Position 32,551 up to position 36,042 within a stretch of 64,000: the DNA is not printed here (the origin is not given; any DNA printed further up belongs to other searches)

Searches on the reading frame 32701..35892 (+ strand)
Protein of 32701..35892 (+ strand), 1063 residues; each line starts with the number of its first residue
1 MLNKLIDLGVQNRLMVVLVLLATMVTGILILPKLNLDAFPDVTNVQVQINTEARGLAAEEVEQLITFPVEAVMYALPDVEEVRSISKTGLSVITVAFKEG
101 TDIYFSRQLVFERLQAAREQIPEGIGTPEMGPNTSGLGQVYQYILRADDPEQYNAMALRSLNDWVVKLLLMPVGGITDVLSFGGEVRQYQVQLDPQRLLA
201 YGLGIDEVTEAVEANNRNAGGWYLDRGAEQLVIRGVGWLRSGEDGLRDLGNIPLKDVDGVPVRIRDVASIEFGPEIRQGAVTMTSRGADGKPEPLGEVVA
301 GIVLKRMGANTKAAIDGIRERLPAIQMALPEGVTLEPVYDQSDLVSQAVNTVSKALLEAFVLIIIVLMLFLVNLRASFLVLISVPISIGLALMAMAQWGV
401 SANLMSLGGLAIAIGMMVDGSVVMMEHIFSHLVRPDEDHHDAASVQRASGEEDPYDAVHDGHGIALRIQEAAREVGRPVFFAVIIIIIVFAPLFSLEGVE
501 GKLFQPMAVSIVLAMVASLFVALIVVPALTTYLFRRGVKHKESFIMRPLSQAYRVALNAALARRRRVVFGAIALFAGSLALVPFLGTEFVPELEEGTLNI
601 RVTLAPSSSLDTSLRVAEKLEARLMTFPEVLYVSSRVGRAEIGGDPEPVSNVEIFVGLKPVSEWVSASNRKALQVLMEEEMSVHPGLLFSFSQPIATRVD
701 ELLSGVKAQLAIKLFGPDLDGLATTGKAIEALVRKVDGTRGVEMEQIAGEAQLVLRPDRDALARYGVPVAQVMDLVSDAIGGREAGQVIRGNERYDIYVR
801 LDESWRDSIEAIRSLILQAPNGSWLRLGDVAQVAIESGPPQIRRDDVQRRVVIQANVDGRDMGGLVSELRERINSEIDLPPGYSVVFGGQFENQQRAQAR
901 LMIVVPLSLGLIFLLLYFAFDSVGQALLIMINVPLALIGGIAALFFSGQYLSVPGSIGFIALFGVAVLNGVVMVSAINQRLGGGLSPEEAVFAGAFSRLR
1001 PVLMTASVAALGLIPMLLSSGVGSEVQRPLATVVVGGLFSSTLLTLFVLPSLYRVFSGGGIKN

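Call 76: search_protein_families(library=pfam, proteins=[window:32701-35892:+], max_evalue=0.00001)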
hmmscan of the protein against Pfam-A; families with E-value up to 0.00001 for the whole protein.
window:32701-35892:+ (1063 aa): 2 families
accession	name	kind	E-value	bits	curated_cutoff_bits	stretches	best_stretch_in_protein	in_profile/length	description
PF00873.25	ACR_tran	-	1.1e-276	921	28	1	6-1056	2-1020/1021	AcrB/AcrD/AcrF family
PF03176.21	MMPL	-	7.8e-06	25.5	20.5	0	894-1057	138-303/333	MMPL family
